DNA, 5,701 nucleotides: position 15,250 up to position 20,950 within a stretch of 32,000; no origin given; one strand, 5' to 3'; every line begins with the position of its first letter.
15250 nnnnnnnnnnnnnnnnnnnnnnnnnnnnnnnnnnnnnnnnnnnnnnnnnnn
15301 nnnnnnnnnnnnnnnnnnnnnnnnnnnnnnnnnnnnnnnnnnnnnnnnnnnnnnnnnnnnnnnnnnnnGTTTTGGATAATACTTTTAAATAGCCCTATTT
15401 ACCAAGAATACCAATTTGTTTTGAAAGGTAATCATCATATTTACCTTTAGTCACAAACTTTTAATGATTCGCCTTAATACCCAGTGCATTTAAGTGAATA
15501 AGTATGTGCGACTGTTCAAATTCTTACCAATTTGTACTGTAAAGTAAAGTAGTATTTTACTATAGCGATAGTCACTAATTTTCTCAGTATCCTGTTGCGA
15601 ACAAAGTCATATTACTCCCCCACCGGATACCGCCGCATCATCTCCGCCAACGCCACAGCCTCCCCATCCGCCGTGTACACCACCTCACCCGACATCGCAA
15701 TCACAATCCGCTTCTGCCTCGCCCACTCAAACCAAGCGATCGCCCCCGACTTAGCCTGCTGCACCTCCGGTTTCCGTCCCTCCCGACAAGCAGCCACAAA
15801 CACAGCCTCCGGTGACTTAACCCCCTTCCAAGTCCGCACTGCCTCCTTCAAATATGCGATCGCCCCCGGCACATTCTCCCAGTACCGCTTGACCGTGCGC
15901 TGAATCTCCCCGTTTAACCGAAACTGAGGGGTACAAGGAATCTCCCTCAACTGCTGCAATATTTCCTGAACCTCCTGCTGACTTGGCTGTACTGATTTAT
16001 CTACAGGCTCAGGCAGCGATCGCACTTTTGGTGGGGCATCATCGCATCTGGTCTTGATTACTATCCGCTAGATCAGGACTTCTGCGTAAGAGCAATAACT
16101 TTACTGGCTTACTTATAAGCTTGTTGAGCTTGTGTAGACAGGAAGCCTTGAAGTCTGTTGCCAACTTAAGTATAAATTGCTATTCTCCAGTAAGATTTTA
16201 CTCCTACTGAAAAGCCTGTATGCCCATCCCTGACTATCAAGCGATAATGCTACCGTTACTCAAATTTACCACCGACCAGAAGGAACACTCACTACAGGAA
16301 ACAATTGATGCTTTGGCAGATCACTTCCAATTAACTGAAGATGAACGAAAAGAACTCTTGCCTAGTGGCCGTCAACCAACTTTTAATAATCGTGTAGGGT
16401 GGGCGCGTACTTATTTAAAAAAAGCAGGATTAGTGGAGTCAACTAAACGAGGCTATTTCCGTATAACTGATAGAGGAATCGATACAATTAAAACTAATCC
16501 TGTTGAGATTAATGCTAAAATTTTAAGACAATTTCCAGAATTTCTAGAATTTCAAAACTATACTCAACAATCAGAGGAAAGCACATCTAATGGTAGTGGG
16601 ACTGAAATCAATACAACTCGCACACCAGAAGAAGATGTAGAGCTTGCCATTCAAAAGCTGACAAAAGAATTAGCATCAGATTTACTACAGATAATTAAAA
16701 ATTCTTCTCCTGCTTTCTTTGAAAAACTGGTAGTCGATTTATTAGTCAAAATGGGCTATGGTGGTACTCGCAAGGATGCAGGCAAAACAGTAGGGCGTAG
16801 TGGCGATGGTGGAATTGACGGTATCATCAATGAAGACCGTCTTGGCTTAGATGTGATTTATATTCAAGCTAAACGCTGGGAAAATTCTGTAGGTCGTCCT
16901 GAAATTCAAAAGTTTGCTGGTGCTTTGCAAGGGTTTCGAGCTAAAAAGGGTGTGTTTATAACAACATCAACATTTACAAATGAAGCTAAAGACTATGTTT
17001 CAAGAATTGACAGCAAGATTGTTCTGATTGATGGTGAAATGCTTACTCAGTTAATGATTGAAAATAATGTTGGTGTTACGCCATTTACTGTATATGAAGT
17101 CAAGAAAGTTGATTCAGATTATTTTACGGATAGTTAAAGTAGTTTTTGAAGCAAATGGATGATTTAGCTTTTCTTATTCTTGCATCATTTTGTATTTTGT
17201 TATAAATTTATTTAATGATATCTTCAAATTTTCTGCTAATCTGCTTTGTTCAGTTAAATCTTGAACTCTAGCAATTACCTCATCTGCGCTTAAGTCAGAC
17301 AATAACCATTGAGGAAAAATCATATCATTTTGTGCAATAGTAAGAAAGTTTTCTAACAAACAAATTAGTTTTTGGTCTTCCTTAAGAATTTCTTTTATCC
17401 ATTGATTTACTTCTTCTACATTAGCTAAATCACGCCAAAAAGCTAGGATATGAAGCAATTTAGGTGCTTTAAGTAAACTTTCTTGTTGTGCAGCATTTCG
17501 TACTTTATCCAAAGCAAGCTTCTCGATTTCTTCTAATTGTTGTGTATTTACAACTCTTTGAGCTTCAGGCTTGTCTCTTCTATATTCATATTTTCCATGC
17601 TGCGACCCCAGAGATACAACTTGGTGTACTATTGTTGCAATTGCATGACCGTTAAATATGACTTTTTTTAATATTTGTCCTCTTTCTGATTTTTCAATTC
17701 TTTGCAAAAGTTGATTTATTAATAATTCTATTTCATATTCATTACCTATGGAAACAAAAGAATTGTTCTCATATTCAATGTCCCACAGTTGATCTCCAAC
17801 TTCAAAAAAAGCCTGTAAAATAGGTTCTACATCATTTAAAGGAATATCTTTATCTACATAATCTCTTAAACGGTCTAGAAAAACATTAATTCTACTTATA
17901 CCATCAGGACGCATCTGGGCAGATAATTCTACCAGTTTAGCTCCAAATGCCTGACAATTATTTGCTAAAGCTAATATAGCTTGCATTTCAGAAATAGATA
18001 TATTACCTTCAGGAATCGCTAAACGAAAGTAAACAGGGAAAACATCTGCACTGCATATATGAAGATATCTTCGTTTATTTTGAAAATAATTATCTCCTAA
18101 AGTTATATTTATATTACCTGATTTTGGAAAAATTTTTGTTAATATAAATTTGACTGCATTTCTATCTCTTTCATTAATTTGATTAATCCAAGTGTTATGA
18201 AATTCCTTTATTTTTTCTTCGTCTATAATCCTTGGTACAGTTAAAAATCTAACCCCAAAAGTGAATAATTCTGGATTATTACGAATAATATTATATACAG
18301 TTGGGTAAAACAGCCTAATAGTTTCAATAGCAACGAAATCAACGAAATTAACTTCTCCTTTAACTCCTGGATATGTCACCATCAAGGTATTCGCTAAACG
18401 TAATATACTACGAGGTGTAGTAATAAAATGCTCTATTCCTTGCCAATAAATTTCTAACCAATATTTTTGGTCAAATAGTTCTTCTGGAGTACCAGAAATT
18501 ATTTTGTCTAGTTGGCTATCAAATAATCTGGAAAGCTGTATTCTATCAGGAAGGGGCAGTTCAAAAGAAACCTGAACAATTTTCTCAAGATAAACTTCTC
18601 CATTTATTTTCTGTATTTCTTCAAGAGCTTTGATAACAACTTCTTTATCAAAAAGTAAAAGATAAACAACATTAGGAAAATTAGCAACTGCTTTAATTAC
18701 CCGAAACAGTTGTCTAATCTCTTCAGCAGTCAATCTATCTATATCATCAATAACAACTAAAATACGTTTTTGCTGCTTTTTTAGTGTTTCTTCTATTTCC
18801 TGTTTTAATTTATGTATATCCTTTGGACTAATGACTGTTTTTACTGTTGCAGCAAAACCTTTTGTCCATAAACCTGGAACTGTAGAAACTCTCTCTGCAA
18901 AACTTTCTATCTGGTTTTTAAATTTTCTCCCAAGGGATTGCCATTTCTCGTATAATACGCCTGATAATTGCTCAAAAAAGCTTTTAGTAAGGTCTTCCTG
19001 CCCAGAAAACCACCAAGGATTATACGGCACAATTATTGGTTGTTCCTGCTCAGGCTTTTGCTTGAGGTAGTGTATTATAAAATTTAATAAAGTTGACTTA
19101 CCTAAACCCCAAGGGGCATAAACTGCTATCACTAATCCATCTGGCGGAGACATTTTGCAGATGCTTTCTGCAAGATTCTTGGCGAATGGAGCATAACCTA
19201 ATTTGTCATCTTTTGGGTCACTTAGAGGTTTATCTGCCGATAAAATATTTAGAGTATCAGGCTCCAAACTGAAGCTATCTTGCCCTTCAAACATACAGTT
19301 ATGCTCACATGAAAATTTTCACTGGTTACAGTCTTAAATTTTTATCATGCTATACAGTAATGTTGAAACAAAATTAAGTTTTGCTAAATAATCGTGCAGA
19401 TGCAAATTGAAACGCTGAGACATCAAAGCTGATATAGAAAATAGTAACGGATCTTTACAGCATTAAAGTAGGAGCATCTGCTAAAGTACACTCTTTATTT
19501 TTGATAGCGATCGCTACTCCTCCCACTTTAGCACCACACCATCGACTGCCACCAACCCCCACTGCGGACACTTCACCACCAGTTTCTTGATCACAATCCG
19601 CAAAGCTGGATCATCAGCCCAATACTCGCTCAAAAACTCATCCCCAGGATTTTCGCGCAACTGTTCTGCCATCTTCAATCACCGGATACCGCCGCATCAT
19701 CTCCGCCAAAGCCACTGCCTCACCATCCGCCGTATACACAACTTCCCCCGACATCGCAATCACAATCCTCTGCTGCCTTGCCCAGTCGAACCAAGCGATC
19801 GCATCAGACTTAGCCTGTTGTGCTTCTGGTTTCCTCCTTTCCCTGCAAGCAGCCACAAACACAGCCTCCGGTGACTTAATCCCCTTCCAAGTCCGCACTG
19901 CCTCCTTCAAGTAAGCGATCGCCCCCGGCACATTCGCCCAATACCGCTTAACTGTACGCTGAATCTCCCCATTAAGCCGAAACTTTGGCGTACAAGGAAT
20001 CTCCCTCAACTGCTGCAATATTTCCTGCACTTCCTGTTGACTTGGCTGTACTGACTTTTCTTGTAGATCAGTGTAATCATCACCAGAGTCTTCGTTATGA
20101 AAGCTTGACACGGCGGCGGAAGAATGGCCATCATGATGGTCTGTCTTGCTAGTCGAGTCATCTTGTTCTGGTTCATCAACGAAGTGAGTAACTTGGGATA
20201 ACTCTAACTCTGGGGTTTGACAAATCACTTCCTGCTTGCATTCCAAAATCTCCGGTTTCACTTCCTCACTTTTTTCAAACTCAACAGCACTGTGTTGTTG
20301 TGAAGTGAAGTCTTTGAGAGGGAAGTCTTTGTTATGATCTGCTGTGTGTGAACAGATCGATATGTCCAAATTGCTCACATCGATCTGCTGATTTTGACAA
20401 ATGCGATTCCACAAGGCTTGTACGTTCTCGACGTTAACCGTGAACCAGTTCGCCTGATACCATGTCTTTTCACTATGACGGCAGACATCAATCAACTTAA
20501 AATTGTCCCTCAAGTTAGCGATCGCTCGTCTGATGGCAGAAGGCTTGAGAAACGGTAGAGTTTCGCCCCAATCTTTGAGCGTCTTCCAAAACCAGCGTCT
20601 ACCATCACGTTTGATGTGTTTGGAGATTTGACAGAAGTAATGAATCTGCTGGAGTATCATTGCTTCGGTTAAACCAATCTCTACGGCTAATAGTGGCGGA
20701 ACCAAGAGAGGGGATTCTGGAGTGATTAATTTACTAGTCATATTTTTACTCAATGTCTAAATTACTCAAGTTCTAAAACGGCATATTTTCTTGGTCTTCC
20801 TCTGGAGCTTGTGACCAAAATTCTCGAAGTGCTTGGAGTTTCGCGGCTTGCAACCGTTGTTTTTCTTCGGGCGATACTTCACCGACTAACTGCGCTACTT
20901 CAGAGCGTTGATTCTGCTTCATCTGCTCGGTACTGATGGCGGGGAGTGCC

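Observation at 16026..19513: AT-rich, HIP1-free Mrr + soluble KAP NTPase cassette bracketed by 375-bp direct repeats: candidate two-gene defence module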

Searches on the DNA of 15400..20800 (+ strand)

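Call 10: search_dna_similar(query=window:15400-20800:+, collection=plasmids, mode=near)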
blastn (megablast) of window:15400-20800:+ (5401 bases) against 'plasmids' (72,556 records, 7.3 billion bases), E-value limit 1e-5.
Records with a match: 11; places in all: 17; records where one place covers at least 80% of the query: 2.
Best place of each record, by identity: 95-99% 2; 80-90% 9.
By first word of the organism name: Nostoc 8; Trichormus 2; Halotia 1.
By predicted mobility (MOB-suite, as given by PLSDB): non-mobilizable 6; conjugative 4; mobilizable 1.
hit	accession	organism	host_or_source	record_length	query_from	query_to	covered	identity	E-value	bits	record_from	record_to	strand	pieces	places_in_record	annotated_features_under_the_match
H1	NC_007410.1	Trichormus variabilis ATCC 29413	-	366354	222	5362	92%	95.5%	0e+0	7964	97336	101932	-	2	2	KAP family P-loop domain protein | hypothetical protein | restriction endonuclease | KilA-N domain-containing protein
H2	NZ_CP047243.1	Trichormus variabilis 0441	cell culture,thermal spring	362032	222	5362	92%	95.5%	0e+0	7964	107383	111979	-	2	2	KAP family P-loop domain protein | hypothetical protein | restriction endonuclease | KilA-N domain-containing protein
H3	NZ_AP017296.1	Nostoc sp. NIES-3756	-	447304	226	5362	27%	87.0%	0e+0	2064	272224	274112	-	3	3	hypothetical protein (x2) | KilA-N domain-containing protein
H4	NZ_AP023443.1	Nostoc sp. MS1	-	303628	214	5362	27%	85.1%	0e+0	1512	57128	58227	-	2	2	hypothetical protein (x2)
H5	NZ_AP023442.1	Nostoc sp. MS1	-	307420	223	5362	27%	85.3%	0e+0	1513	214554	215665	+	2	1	hypothetical protein (x2)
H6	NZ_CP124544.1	Halotia branconii CENA392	Monoisolate,Whale bone on the ...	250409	4281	5400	21%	82.9%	0e+0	1005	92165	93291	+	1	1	hypothetical protein (x2)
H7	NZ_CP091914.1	Nostoc sp. UHCC 0870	cell culture,Brackish water, ...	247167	211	4672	15%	83.6%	2e-112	753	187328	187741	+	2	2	hypothetical protein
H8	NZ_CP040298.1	Nostoc sp. TCL26-01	Leiosporoceros dussii,pure culture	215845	213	4660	15%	82.2%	6e-92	677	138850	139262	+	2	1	hypothetical protein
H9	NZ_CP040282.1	Nostoc sp. C057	Phaeoceros,pure culture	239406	4114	4505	7%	81.9%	6e-87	331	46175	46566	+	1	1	hypothetical protein (x2)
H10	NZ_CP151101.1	Nostoc sp. UHCC 0302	isolated culture,lake sediment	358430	213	584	7%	80.5%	2e-72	283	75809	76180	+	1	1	hypothetical protein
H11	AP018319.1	Nostoc sp. HK-01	-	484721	226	575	6%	80.7%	1e-68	270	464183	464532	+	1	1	hypothetical protein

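Call 12: get_annotated_region(hit=H1, flank=9000)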
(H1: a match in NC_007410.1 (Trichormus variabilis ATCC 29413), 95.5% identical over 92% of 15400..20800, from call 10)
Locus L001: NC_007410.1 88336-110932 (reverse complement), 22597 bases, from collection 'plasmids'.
description: Trichormus variabilis ATCC 29413 plasmid A, complete sequence
organism: Trichormus variabilis ATCC 29413 (NCBI taxid 240292)
taxonomy: Bacteria; Cyanobacteriota; Cyanophyceae; Nostocales; Nostocaceae; Trichormus; Trichormus variabilis; Trichormus variabilis ATCC 29413
host: -; source: -; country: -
typing (MOB-suite, as given by PLSDB): conjugative; replicon rep_cluster_38; relaxase MOBV,MOBV; mating-pair formation MPF_T
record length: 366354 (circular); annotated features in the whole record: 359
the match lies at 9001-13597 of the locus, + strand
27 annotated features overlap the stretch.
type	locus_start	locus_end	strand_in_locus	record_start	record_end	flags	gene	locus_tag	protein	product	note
CDS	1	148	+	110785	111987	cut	-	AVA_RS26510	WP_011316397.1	AIPR family protein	-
CDS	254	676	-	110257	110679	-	tnpA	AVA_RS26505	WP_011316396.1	IS200/IS605 family transposase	-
CDS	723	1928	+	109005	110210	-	-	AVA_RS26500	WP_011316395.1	RNA-guided endonuclease TnpB family protein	-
CDS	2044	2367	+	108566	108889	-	-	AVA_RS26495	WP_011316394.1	hypothetical protein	-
CDS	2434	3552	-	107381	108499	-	-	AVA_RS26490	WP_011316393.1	hypothetical protein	-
CDS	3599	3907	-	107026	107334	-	-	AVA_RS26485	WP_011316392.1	HNH endonuclease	-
CDS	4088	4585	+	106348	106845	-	-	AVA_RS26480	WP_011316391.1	hypothetical protein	-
CDS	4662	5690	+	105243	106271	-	-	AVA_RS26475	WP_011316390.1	WD40 repeat domain-containing protein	-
CDS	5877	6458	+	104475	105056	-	-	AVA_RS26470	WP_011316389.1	Uma2 family endonuclease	-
CDS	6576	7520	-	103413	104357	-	-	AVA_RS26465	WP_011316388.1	PEP-CTERM sorting domain-containing protein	-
CDS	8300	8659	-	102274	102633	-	-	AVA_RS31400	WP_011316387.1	hypothetical protein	-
CDS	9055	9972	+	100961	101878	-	-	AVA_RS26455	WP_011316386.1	restriction endonuclease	-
CDS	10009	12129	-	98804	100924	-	-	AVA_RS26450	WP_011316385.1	KAP family P-loop domain protein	-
CDS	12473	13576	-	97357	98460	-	-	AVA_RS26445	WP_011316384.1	hypothetical protein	-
CDS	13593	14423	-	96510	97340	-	-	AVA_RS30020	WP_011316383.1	KilA-N domain-containing protein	-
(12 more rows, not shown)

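Call 13: get_annotated_region(hit=H3, flank=9000)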
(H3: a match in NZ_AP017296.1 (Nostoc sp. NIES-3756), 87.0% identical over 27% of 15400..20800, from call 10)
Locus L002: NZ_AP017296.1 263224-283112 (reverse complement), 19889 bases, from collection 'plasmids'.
description: Nostoc sp. NIES-3756 plasmid pNOS3756_1, complete sequence
organism: Nostoc sp. NIES-3756 (NCBI taxid 1751286)
taxonomy: Bacteria; Cyanobacteriota; Cyanophyceae; Nostocales; Nostocaceae; Nostoc; Nostoc sp. NIES-3756
host: -; source: -; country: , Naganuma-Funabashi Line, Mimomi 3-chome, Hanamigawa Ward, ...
typing (MOB-suite, as given by PLSDB): non-mobilizable
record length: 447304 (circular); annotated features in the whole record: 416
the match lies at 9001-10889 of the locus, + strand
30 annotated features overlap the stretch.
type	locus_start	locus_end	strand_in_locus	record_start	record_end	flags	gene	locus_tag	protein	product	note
CDS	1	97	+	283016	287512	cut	-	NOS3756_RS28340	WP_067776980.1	non-ribosomal peptide synthetase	-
CDS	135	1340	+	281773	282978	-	-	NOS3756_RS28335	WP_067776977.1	aldo/keto reductase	-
CDS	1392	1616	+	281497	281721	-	-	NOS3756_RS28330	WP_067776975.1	MbtH family protein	-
CDS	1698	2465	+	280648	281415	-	-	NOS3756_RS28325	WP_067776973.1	thioesterase II family protein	-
CDS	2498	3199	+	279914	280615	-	-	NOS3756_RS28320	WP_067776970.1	ATP-binding cassette domain-containing protein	-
CDS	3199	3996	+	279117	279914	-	fetB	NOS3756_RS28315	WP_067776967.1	iron export ABC transporter permease subunit FetB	-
CDS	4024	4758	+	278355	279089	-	-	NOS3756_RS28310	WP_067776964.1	hypothetical protein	-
CDS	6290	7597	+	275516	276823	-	-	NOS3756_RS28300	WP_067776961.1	NF041680 family putative transposase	-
CDS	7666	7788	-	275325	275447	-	-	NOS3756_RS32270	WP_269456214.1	hypothetical protein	-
CDS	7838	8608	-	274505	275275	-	-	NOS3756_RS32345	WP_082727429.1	Fur family transcriptional regulator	GO:0006355 - regulation of DNA-templated transcription [Evidence IEA]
CDS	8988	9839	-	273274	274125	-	-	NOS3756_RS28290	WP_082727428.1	hypothetical protein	-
CDS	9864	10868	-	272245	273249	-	-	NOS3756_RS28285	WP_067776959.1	hypothetical protein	-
CDS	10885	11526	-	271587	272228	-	-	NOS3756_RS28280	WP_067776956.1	KilA-N domain-containing protein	-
CDS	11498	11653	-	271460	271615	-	-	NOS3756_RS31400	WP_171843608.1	hypothetical protein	-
CDS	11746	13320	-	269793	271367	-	-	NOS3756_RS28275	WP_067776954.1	hypothetical protein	-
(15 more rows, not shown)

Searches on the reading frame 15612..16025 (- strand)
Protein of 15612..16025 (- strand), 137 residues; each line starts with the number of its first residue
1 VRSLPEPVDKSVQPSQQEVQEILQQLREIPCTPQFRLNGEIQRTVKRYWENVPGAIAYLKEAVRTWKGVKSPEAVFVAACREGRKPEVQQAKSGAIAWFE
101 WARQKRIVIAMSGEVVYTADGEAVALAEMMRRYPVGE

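Call 7: search_protein_families(library=pfam, proteins=[window:15612-16025:-], max_evalue=0.01)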
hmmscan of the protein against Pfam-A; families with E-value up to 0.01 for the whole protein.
window:15612-16025:- (137 aa): 1 family
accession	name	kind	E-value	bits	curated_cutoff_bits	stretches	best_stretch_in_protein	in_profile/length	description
PF10620.15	MdcG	-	0.0064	16.8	26.5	0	87-109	86-108/121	Phosphoribosyl-dephospho-CoA transferase MdcG C-terminal domain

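Call 8: search_protein_families(library=padloc, proteins=[window:15612-16025:-], max_evalue=0.01)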
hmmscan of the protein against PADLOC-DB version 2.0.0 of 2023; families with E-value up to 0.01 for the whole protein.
window:15612-16025:- (137 aa): 0 families

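Call 51: search_protein_families(library=phrogs, proteins=[window:15612-16025:-], max_evalue=0.001)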
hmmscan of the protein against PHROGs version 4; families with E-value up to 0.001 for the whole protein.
window:15612-16025:- (137 aa): 0 families

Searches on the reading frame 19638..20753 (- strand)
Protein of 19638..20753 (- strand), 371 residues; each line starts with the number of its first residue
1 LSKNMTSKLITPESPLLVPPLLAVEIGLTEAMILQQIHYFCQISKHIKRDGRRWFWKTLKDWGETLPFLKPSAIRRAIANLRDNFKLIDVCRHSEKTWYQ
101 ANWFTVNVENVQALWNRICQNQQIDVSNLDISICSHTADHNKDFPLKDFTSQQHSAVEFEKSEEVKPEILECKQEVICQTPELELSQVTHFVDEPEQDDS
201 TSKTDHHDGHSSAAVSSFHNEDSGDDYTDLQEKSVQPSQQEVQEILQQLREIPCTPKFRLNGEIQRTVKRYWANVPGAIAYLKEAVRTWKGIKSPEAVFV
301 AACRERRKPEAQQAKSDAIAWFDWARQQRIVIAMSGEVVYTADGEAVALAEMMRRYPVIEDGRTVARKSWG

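Call 7: search_protein_families(library=pfam, proteins=[window:19638-20753:-], max_evalue=0.01)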
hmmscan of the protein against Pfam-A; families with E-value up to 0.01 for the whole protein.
window:19638-20753:- (371 aa): 0 families

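Call 8: search_protein_families(library=padloc, proteins=[window:19638-20753:-], max_evalue=0.01)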
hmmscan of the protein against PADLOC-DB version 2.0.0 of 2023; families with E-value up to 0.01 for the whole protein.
window:19638-20753:- (371 aa): 0 families

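Call 51: search_protein_families(library=phrogs, proteins=[window:19638-20753:-], max_evalue=0.001)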
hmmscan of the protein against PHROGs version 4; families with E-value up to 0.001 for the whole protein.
window:19638-20753:- (371 aa): 3 families
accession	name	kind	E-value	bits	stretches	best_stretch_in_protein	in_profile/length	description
phrog_6493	-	DNA, RNA and nucleotide metabolism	2.4e-21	77.2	1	7-132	3-127/261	DnaD-like helicase loader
phrog_428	-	DNA, RNA and nucleotide metabolism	3.2e-10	40.8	1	6-135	81-198/455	replication initiation protein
phrog_11233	-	DNA, RNA and nucleotide metabolism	1.8e-08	35.1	1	22-111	10-101/297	replication initiation protein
